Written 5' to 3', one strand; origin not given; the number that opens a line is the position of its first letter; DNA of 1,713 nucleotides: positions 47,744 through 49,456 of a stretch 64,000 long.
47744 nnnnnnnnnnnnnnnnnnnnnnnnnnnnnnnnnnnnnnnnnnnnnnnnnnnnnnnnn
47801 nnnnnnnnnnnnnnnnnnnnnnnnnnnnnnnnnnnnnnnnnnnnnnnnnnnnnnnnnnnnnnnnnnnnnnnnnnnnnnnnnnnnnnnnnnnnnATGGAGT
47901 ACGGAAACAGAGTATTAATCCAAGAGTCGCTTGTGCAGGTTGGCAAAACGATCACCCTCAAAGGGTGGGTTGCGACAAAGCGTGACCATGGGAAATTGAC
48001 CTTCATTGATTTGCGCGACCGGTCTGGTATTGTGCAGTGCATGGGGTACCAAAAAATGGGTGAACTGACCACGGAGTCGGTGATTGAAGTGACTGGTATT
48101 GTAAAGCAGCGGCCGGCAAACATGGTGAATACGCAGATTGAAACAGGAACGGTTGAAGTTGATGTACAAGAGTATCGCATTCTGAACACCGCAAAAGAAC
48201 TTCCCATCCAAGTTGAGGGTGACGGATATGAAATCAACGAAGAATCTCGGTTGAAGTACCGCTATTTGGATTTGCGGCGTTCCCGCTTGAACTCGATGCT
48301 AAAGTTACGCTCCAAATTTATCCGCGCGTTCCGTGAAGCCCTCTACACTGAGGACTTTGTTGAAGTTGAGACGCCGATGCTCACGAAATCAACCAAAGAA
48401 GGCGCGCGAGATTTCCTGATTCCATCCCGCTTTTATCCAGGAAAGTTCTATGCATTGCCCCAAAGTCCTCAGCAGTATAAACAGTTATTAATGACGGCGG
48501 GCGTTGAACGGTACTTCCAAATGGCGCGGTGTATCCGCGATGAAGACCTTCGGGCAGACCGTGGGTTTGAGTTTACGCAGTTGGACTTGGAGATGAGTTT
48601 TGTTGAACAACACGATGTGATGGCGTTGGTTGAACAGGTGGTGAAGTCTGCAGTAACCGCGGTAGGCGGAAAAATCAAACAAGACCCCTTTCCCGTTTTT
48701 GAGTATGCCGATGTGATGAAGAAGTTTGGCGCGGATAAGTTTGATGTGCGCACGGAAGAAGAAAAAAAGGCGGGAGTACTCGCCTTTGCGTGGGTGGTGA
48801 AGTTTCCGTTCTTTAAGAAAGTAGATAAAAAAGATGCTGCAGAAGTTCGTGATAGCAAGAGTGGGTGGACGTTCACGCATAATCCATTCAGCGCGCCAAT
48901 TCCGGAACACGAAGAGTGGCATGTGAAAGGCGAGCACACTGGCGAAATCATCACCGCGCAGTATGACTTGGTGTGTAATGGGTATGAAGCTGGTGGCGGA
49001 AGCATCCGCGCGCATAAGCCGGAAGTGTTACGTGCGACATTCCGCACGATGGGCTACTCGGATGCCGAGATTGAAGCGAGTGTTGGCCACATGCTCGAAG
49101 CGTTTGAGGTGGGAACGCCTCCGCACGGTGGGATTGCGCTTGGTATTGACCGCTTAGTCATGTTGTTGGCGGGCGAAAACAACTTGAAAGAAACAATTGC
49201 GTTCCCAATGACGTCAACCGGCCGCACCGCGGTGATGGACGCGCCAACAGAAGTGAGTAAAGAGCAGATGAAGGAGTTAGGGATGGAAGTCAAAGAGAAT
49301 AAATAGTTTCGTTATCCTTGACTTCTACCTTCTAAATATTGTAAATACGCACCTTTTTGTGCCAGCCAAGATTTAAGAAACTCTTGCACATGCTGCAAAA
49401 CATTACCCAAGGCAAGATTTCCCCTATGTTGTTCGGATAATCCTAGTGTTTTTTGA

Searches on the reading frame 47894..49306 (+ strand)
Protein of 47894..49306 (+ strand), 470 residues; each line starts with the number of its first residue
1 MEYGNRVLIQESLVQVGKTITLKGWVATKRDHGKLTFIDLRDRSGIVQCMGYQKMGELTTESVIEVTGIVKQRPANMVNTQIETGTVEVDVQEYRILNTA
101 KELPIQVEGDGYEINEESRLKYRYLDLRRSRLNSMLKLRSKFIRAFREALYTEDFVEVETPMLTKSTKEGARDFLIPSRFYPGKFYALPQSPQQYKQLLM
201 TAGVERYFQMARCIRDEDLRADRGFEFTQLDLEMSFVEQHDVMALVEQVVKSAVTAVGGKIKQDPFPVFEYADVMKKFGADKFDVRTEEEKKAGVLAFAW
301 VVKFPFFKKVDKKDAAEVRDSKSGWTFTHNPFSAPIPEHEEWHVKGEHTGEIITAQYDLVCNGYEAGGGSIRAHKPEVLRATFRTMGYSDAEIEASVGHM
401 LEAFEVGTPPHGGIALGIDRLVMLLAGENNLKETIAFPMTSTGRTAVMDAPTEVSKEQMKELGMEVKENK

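Call 9: search_protein_families(library=pfam, proteins=[window:47894-49306:+], max_evalue=1)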
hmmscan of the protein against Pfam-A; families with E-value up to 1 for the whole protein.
window:47894-49306:+ (470 aa): 2 families
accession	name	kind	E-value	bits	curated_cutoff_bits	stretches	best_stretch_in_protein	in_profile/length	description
PF00152.25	tRNA-synt_2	-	8e-107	357.3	25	1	115-440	1-307/308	tRNA synthetases class II (D, K and N)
PF01336.31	tRNA_anti-codon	-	6.2e-14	52.1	27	1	20-97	1-75/75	OB-fold nucleic acid binding domain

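Call 11: find_encoding_contigs(protein=window:47894-49306:+, flank=3000, max_places=6)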
Protein window:47894-49306:+ (470 aa): 23 contigs read that carry it; 3 places shown.
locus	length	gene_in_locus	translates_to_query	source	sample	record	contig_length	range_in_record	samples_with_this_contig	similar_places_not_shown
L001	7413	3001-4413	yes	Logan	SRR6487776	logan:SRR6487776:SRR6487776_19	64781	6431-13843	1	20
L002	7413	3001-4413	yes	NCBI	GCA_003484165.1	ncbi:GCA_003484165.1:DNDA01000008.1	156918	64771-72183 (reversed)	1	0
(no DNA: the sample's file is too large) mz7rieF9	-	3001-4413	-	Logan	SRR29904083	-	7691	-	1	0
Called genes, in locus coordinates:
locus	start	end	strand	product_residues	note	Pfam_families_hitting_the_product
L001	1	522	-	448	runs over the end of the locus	PF01743:PolyA_pol, PF12627:PolyA_pol_RNAbd, PF01966:HD, PF13735:tRNA_NucTran2_2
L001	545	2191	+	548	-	PF01368:DHH, PF02272:DHHA1, PF17768:RecJ_OB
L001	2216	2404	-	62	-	-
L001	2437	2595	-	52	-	-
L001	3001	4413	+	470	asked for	PF01336:tRNA_anti-codon, PF00152:tRNA-synt_2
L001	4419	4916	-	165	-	-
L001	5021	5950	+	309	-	PF00768:Peptidase_S11, PF02113:Peptidase_S13 (weak), PF13354:Beta-lactamase2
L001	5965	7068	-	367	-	-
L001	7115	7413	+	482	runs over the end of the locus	PF00749:tRNA-synt_1c, PF19269:Anticodon_2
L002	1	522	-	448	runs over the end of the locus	PF01743:PolyA_pol, PF12627:PolyA_pol_RNAbd, PF01966:HD, PF13735:tRNA_NucTran2_2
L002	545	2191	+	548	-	PF01368:DHH, PF02272:DHHA1, PF17768:RecJ_OB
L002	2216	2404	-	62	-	-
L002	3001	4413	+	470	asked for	PF01336:tRNA_anti-codon, PF00152:tRNA-synt_2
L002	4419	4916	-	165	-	-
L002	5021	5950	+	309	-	PF00768:Peptidase_S11, PF02113:Peptidase_S13 (weak), PF13354:Beta-lactamase2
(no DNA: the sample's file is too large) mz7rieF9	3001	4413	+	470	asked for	PF01336:tRNA_anti-codon, PF00152:tRNA-synt_2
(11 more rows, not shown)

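Call 12: find_related_loci(query=window:47894-49303:+, collection=genome_contigs, flank=3000)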
Query window:47894-49303:+ (470 aa) in genome_contigs; peptide patterns used: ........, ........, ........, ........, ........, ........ (x = any residue, [..] = any of these).
600 stretches matched a pattern (row limit reached: there are more); 594 encode a relative of the query (tblastn E <= 1e-3); the best 80 are kept; 80 distinct loci.
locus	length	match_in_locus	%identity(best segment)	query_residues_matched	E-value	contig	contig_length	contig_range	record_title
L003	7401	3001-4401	71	1-466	0e+0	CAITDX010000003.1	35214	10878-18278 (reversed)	uncultured bacterium isolate LaPlata_bin-3499 genome assembly, contig: bin-3499:03/85, whole genome shotgun sequence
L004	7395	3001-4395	72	6-469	0e+0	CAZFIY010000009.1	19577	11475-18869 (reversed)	MAG TPA_asm: uncultured Pseudomonadales bacterium isolate SRP192927_co2_730 genome assembly, contig: NODE_4293_length_19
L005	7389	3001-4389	69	6-468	0e+0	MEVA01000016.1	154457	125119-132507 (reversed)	MAG: candidate division WWE3 bacterium RIFCSPHIGHO2_01_FULL_42_13 rifcsphigho2_01_scaffold_797, whole genome shotgun seq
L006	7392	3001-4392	70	6-469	0e+0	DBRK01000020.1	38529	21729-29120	MAG TPA_asm: Patescibacteria group bacterium UBA1370 UBA1370_contig_3483, whole genome shotgun sequence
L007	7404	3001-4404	69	1-468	0e+0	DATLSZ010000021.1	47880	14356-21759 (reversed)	MAG TPA_asm: Candidatus Acidiferrales bacterium isolate SMAG_U13943 k141_683847, whole genome shotgun sequence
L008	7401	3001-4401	68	6-470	0e+0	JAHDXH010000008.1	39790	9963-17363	MAG: Patescibacteria group bacterium isolate PAT3 NODE_1796_length_39790_cov_6.646508, whole genome shotgun sequence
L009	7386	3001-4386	69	6-467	0e+0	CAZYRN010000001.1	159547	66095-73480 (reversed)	MAG TPA_asm: uncultured Pseudomonadales bacterium isolate SRP144015_co1_64 genome assembly, contig: NODE_48_length_15954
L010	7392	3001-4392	69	5-468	0e+0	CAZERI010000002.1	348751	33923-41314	MAG TPA_asm: uncultured Gammaproteobacteria bacterium isolate SRP278252_co1_729 genome assembly, contig: NODE_14_length_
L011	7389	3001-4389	66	5-466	0e+0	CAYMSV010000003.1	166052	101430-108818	MAG TPA_asm: uncultured Pseudomonadales bacterium isolate SRP241326_co1_55 genome assembly, contig: NODE_142_length_1660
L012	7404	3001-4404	67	3-470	0e+0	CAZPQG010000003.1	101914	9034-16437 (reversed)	MAG TPA_asm: uncultured Pseudomonadales bacterium isolate SRP319275_co2_312 genome assembly, contig: NODE_28_length_1019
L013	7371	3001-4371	62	6-462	0e+0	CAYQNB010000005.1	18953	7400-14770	MAG TPA_asm: uncultured Candidatus Saccharibacteria bacterium isolate SRP319275_co1_353 genome assembly, contig: NODE_30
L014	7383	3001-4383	65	6-466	0e+0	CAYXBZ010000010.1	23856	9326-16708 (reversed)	MAG TPA_asm: uncultured Pseudomonadales bacterium isolate SRP241326_co2_10 genome assembly, contig: NODE_3046_length_238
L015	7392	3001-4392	64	5-467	0e+0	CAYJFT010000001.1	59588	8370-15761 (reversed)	MAG TPA_asm: uncultured Pseudomonadales bacterium isolate ERP123703_co1_72 genome assembly, contig: NODE_445_length_5958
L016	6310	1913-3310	64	5-469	0e+0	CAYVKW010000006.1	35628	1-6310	MAG TPA_asm: uncultured Pseudomonadales bacterium isolate SRP192927_co1_174 genome assembly, contig: NODE_1879_length_35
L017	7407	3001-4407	60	6-466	0e+0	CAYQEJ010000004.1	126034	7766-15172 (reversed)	MAG TPA_asm: uncultured Gammaproteobacteria bacterium isolate SRP278252_co2_88 genome assembly, contig: NODE_181_length_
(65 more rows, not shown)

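Call 30: find_homologous_proteins(query=window:47894-49303:+, max_evalue=1e-60)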
Query window:47894-49303:+ (470 aa): 8000 proteins with E <= 1e-60 among 8000 candidates; the best 120 are listed.
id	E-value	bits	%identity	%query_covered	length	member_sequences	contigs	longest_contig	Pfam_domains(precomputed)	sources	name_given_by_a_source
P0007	0.0e+0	1014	95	99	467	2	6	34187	PF01336.32,PF00152.26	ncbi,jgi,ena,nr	ncbi:MAG: hypothetical protein A2804_01385 [Candidatus Pacebacteria bacterium RIFCSPHIGHO2_01_FULL_4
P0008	3.4e-251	852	78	99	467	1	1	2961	PF01336.32,PF00152.26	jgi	jgi:aspartyl-tRNA synthetase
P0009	1.7e-247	839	77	99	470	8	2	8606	PF01336.32,PF00152.26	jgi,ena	-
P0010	7.2e-247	837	77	99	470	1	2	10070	PF01336.32,PF00152.26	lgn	-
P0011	1.4e-246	836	76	99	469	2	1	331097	PF01336.32,PF00152.26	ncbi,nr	ncbi:MAG: aspartate--tRNA ligase [Candidatus Pacebacteria bacterium]|nr:aspartate--tRNA ligase [Cand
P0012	5.1e-245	831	77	98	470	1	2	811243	PF01336.32,PF00152.26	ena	-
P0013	6.6e-245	831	77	99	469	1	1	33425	PF01336.32,PF00152.26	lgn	-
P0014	6.9e-245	831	77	98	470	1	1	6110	PF01336.32,PF00152.26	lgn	-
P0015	7.2e-244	827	77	99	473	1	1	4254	PF01336.32,PF00152.26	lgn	-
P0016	9.1e-244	827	76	99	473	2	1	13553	PF01336.32,PF00152.26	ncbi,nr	ncbi:MAG TPA: amino acid--tRNA ligase-related protein [Patescibacteria group bacterium]|nr:amino aci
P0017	1.2e-243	827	76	98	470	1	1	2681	PF01336.32,PF00152.26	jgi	-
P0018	2.3e-243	826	76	99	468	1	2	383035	PF01336.32,PF00152.26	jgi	jgi:aspartyl-tRNA synthetase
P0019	3.2e-243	825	76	98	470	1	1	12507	PF01336.32,PF00152.26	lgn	-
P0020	5.3e-243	825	76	100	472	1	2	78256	PF01336.32,PF00152.26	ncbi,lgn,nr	ncbi:MAG TPA: aspartate--tRNA ligase [Candidatus Saccharimonadia bacterium]|nr:aspartate--tRNA ligas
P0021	2.3e-242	823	76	99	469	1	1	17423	PF01336.32,PF00152.26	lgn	-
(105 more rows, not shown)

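Call 31: find_encoding_contigs(protein=P0007, flank=3500, max_places=6)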
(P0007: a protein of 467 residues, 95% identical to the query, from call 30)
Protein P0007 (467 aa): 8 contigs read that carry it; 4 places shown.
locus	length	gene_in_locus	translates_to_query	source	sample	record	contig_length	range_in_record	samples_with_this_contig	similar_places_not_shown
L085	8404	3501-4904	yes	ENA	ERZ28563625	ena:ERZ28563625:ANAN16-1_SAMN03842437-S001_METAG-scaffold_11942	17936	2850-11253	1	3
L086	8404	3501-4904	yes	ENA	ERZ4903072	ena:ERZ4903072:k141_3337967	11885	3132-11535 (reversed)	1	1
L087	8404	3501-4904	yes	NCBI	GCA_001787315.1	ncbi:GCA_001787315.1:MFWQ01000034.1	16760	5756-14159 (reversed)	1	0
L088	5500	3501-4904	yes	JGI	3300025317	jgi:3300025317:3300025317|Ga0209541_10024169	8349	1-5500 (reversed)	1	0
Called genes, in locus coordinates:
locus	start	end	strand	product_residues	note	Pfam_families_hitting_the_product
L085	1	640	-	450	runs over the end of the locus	PF01743:PolyA_pol, PF12627:PolyA_pol_RNAbd, PF01966:HD, PF13735:tRNA_NucTran2_2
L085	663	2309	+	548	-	PF01368:DHH, PF02272:DHHA1, PF17768:RecJ_OB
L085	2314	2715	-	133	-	-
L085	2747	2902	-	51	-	-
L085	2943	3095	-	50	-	-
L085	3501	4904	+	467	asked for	PF01336:tRNA_anti-codon, PF00152:tRNA-synt_2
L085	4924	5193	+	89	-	PF13411:MerR_1 (weak)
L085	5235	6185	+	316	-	PF02113:Peptidase_S13 (weak), PF00768:Peptidase_S11, PF13354:Beta-lactamase2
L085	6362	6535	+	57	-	-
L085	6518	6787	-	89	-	-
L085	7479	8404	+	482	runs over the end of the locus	PF00749:tRNA-synt_1c, PF19269:Anticodon_2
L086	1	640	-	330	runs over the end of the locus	?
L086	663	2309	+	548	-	PF01368:DHH, PF02272:DHHA1, PF17768:RecJ_OB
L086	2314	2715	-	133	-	-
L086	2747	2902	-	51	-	-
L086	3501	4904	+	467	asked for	PF01336:tRNA_anti-codon, PF00152:tRNA-synt_2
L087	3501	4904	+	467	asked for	PF01336:tRNA_anti-codon, PF00152:tRNA-synt_2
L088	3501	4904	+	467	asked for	PF01336:tRNA_anti-codon, PF00152:tRNA-synt_2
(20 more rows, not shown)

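Call 35: find_encoding_contigs(protein=P0011, flank=3000, max_places=2)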
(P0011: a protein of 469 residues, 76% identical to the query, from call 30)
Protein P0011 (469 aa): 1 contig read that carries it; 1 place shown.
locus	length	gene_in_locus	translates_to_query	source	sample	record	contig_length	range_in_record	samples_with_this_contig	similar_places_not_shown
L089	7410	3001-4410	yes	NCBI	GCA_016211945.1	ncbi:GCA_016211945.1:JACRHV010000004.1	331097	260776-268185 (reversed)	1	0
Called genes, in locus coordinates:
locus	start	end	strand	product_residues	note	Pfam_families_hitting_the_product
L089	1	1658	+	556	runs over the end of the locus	PF01368:DHH, PF02272:DHHA1, PF17768:RecJ_OB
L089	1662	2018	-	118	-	-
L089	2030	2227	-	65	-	-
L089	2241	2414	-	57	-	-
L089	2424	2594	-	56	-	-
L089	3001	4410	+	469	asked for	PF01336:tRNA_anti-codon, PF00152:tRNA-synt_2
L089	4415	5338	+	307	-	PF00768:Peptidase_S11, PF02113:Peptidase_S13 (weak)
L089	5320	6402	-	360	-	-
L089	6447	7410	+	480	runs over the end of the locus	PF00749:tRNA-synt_1c, PF19269:Anticodon_2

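Call 36: find_encoding_contigs(protein=P0012, flank=3000, max_places=2)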
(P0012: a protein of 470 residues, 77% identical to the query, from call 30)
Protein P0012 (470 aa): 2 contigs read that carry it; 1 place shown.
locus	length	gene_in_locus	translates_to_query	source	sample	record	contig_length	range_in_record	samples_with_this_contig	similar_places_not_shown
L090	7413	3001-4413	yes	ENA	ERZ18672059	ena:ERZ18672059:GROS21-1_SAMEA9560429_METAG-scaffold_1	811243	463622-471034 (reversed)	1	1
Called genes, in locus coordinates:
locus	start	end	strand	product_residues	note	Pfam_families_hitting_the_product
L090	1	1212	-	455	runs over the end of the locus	PF01743:PolyA_pol, PF12627:PolyA_pol_RNAbd, PF01966:HD, PF13735:tRNA_NucTran2_2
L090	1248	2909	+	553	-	PF01368:DHH, PF02272:DHHA1, PF17768:RecJ_OB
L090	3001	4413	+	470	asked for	PF01336:tRNA_anti-codon, PF00152:tRNA-synt_2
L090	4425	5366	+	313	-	PF00768:Peptidase_S11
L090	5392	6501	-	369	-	-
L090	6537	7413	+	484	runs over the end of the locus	PF00749:tRNA-synt_1c, PF19269:Anticodon_2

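Call 37: find_encoding_contigs(protein=P0009, flank=3000, max_places=2)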
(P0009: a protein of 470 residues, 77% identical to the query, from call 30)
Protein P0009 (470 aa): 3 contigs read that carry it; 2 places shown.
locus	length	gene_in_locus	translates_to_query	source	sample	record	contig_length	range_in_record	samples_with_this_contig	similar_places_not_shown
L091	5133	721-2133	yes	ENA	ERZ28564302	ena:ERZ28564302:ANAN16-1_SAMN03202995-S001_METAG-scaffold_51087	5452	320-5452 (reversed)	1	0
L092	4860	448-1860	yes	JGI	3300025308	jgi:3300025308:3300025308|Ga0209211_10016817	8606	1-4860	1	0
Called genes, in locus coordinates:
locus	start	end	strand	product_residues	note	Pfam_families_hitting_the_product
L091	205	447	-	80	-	-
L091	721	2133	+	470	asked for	PF01336:tRNA_anti-codon, PF00152:tRNA-synt_2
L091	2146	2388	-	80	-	-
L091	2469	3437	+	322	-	PF00768:Peptidase_S11, PF13354:Beta-lactamase2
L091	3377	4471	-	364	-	-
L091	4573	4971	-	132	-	PF07883:Cupin_2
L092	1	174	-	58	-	?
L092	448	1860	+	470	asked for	PF01336:tRNA_anti-codon, PF00152:tRNA-synt_2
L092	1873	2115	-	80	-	-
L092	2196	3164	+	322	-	PF00768:Peptidase_S11, PF13354:Beta-lactamase2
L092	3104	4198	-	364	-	-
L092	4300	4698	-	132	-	PF07883:Cupin_2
